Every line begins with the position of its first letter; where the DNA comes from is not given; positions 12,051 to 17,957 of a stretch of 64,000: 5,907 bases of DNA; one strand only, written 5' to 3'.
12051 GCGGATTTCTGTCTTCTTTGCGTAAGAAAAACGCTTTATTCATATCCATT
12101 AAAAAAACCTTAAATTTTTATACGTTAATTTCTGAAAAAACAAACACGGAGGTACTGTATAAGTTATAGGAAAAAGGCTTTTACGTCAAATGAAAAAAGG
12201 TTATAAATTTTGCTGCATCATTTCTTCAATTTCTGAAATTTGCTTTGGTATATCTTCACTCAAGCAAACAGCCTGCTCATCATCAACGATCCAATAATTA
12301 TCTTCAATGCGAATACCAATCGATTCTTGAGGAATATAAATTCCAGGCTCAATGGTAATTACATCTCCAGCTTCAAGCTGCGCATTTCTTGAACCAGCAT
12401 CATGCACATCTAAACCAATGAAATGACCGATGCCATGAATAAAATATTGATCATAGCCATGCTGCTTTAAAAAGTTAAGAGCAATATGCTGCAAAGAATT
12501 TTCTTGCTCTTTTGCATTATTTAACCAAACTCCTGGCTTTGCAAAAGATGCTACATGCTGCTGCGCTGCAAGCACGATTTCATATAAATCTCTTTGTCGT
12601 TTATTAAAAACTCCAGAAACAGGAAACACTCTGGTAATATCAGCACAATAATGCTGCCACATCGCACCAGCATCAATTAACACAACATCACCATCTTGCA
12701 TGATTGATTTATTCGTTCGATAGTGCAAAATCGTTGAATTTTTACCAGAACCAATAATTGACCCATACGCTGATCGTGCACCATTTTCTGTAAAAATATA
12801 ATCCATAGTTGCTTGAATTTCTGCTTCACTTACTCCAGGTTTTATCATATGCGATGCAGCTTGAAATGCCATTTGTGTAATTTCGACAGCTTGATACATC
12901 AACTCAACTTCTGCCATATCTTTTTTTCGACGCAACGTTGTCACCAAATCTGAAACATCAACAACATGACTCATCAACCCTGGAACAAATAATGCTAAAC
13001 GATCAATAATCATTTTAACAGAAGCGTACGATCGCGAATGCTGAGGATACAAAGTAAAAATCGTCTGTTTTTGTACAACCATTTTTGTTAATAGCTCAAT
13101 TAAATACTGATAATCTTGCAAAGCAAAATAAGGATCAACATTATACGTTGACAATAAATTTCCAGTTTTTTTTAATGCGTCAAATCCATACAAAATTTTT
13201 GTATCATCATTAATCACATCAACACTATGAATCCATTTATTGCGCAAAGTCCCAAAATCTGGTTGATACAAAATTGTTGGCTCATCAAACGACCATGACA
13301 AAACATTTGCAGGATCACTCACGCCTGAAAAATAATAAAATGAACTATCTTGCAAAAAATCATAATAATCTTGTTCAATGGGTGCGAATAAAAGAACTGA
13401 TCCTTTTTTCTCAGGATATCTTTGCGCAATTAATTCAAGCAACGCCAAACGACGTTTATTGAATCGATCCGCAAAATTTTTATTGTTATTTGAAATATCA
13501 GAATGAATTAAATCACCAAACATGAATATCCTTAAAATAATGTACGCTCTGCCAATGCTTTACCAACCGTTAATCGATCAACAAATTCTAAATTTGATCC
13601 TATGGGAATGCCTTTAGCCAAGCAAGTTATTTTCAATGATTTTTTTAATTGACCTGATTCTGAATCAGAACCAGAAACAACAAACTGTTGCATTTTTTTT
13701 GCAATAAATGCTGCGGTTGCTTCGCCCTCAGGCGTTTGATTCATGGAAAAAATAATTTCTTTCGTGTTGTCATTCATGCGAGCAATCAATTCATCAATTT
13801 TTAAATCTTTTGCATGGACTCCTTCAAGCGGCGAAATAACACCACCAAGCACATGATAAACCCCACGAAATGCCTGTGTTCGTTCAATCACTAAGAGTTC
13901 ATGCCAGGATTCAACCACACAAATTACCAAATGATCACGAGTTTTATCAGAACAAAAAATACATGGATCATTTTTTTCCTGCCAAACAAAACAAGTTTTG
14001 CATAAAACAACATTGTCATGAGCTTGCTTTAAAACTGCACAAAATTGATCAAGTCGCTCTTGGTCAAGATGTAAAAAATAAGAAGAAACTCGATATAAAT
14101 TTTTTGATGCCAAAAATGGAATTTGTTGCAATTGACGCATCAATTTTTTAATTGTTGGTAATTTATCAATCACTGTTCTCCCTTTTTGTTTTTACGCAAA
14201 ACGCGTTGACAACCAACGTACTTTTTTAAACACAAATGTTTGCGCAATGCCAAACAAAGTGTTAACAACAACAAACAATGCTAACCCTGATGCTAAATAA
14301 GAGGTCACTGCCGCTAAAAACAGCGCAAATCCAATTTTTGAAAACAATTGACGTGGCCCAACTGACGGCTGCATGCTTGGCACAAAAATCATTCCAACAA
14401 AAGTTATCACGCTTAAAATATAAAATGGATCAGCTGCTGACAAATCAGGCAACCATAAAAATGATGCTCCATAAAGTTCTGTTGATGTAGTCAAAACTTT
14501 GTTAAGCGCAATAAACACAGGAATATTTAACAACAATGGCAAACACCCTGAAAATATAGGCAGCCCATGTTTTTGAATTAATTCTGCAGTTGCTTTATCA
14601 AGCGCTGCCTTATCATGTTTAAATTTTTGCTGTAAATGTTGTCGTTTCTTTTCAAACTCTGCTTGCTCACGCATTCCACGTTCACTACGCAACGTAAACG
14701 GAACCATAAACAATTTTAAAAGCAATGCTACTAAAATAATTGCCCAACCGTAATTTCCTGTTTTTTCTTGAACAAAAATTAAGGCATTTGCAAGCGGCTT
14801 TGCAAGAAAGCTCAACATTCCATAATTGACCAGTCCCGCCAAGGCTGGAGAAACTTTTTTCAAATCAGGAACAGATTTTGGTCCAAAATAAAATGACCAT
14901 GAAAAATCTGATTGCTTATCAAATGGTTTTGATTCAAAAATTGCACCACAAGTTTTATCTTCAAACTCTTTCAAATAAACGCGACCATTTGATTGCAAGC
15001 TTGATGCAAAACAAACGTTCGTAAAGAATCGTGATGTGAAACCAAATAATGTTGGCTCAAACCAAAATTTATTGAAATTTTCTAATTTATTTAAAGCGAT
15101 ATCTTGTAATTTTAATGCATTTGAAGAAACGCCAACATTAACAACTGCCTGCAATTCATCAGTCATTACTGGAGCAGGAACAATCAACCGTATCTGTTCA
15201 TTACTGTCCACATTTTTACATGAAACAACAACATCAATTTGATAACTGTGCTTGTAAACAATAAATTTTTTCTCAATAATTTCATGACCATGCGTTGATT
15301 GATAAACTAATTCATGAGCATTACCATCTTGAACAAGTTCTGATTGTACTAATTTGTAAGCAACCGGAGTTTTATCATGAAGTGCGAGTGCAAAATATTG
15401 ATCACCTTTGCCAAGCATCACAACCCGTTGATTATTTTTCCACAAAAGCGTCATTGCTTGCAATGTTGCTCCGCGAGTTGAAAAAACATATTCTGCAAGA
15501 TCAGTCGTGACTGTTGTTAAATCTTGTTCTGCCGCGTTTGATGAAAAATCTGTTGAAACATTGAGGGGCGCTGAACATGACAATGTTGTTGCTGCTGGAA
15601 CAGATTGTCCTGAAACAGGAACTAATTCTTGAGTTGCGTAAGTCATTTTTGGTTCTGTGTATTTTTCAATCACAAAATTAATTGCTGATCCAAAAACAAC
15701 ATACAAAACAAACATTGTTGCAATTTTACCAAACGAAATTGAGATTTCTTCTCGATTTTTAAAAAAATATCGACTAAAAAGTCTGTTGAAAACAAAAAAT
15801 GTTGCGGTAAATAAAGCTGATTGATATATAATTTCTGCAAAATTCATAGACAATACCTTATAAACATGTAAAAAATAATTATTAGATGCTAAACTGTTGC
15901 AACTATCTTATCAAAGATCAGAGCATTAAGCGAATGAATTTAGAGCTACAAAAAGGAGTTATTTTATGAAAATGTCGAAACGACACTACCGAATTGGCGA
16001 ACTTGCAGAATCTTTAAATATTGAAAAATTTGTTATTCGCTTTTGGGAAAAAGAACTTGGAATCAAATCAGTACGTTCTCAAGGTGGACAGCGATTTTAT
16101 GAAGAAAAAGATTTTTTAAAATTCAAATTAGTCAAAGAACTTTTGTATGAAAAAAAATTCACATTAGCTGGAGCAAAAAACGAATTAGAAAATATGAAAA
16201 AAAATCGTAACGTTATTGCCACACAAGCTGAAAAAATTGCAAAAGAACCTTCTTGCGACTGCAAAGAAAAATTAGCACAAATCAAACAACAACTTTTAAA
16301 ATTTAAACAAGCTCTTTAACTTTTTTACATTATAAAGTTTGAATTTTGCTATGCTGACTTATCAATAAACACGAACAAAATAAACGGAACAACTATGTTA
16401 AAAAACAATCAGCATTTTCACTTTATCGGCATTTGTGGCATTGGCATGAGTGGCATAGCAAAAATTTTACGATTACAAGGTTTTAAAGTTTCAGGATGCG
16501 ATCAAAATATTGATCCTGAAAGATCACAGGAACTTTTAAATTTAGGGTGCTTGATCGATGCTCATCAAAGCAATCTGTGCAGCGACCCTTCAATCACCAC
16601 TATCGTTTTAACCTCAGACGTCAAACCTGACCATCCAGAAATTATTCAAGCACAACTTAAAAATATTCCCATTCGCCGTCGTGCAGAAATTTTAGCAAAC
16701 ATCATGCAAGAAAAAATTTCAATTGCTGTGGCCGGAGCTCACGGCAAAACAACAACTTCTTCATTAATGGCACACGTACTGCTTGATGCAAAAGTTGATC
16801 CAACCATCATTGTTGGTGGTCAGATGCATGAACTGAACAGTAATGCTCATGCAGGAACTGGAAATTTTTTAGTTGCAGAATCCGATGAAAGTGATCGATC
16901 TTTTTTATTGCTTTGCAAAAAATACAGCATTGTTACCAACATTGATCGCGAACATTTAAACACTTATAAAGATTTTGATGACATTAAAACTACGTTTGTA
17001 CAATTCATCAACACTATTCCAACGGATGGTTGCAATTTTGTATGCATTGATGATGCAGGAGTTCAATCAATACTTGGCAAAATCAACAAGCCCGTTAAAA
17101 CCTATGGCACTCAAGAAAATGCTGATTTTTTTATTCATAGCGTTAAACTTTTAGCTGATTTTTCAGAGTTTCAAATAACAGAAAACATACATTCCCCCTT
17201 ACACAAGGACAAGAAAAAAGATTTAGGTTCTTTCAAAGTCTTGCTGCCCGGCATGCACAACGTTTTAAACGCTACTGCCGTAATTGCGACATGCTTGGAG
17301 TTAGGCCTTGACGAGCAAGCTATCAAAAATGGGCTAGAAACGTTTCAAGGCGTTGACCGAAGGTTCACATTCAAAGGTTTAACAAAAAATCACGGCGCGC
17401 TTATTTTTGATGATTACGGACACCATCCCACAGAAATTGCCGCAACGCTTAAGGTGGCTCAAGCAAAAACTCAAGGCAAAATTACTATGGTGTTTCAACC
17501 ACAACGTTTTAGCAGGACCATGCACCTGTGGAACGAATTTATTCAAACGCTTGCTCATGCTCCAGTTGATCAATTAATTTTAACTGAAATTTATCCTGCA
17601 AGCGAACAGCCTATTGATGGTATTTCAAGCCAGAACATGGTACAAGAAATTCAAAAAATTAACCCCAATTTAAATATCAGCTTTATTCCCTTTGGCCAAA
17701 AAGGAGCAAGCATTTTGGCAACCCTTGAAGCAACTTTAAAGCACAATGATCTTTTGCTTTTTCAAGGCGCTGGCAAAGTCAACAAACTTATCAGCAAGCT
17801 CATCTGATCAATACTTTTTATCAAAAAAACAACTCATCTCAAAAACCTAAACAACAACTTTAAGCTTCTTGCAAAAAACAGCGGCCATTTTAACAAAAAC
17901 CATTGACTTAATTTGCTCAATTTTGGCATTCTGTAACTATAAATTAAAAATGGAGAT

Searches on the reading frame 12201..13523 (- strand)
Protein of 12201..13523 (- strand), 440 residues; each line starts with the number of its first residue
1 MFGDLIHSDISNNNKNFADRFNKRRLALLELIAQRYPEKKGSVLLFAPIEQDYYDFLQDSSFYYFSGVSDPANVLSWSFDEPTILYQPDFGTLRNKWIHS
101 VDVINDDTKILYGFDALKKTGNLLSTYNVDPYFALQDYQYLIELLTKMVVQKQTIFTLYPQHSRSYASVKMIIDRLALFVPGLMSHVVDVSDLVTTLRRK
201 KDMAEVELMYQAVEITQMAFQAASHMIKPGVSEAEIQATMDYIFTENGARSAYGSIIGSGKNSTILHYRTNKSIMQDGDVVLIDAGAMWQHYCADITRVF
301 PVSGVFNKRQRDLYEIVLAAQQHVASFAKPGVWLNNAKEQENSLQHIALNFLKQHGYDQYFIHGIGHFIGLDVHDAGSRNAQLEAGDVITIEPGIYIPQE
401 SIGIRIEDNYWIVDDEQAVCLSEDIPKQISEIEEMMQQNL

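Call 83: search_protein_families(library=pfam, proteins=[window:12201-13523:-], max_evalue=0.00001)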
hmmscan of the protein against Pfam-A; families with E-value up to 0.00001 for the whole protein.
window:12201-13523:- (440 aa): 1 family
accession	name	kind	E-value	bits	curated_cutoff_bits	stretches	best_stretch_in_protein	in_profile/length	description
PF00557.29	Peptidase_M24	-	7e-58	196.3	23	1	207-412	1-206/208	Metallopeptidase family M24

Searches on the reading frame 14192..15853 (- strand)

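Call 83: search_protein_families(library=pfam, proteins=[window:14192-15853:-], max_evalue=0.00001)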
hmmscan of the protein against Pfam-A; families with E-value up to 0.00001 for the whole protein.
window:14192-15853:- (553 aa): 2 families
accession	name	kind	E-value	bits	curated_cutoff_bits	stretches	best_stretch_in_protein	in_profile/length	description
PF02096.25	60KD_IMP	-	6.6e-33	114.4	35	1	368-544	1-163/163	60Kd inner membrane protein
PF14849.12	YidC_periplas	-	1.6e-13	51.7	24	1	114-355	3-281/283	YidC periplasmic domain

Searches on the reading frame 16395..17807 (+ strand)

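Call 83: search_protein_families(library=pfam, proteins=[window:16395-17807:+], max_evalue=0.00001)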
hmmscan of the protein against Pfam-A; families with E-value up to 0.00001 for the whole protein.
window:16395-17807:+ (470 aa): 3 families
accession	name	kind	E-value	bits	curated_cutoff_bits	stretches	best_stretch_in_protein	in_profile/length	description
PF08245.18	Mur_ligase_M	-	1.6e-20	74.3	24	1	112-299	1-199/200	Mur ligase middle domain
PF01225.30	Mur_ligase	-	3.9e-20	72.5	21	1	7-107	1-94/95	Mur ligase family, catalytic domain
PF02875.26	Mur_ligase_C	-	7.1e-17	62.9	28.4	1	322-460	1-127/127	Mur ligase, glutamate ligase domain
